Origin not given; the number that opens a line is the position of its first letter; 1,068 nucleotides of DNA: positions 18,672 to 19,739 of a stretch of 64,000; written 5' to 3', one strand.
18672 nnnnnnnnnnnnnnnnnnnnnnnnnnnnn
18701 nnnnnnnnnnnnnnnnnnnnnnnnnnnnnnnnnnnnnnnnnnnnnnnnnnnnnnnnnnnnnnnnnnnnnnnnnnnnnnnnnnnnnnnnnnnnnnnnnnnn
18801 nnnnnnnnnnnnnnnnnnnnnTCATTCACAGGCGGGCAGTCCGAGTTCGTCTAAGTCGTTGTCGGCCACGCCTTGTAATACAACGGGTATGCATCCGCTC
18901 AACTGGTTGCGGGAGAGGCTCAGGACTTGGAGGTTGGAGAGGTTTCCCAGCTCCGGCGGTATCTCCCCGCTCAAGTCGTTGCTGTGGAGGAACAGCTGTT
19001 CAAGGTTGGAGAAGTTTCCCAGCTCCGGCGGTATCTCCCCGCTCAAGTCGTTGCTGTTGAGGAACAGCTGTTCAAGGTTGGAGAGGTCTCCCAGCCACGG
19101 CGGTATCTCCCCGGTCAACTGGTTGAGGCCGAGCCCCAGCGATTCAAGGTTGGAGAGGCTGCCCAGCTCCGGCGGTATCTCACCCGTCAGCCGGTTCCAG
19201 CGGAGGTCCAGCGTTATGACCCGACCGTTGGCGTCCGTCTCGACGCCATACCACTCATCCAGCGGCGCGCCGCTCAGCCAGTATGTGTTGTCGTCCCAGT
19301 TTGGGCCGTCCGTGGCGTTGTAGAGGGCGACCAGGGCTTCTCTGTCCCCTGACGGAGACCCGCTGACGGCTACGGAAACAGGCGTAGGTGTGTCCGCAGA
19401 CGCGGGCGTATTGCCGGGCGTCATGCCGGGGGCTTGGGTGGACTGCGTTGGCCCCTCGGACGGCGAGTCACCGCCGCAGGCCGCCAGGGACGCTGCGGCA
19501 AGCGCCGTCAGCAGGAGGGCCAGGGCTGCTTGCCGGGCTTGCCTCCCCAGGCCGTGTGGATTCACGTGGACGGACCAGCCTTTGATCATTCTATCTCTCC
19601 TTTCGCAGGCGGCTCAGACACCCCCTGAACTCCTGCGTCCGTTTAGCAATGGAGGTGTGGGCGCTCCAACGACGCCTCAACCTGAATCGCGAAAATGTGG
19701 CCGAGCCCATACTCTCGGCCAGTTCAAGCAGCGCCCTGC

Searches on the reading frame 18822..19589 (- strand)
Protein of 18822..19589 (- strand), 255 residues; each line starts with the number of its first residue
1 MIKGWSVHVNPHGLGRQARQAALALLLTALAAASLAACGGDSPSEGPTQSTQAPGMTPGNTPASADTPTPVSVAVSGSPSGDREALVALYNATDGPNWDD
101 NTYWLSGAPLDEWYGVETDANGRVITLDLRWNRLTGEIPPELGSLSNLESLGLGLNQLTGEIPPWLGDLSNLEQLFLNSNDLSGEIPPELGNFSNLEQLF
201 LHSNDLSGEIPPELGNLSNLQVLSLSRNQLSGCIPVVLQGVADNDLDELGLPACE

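Call 10: search_protein_families(library=pfam, proteins=[window:18822-19589:-], max_evalue=0.01)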
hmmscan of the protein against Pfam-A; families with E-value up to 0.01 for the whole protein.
window:18822-19589:- (255 aa): 5 families
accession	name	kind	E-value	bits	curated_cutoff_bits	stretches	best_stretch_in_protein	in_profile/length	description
PF00560.39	LRR_1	-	1.8e-19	66.1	20.6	0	195-217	1-23/23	Leucine Rich Repeat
PF12799.13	LRR_4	-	3.1e-13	49.9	27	3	195-230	2-36/44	Leucine Rich repeats (2 copies)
PF13855.12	LRR_8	-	3.4e-12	46.4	27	4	126-182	5-61/61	Leucine rich repeat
PF23598.1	LRR_14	-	6.2e-09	35.5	40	1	128-227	53-148/353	Leucine-rich repeat region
PF25019.1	LRR_R13L1-DRL21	-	0.0033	17.8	27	0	187-226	85-125/127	R13L1/DRL21 LRRs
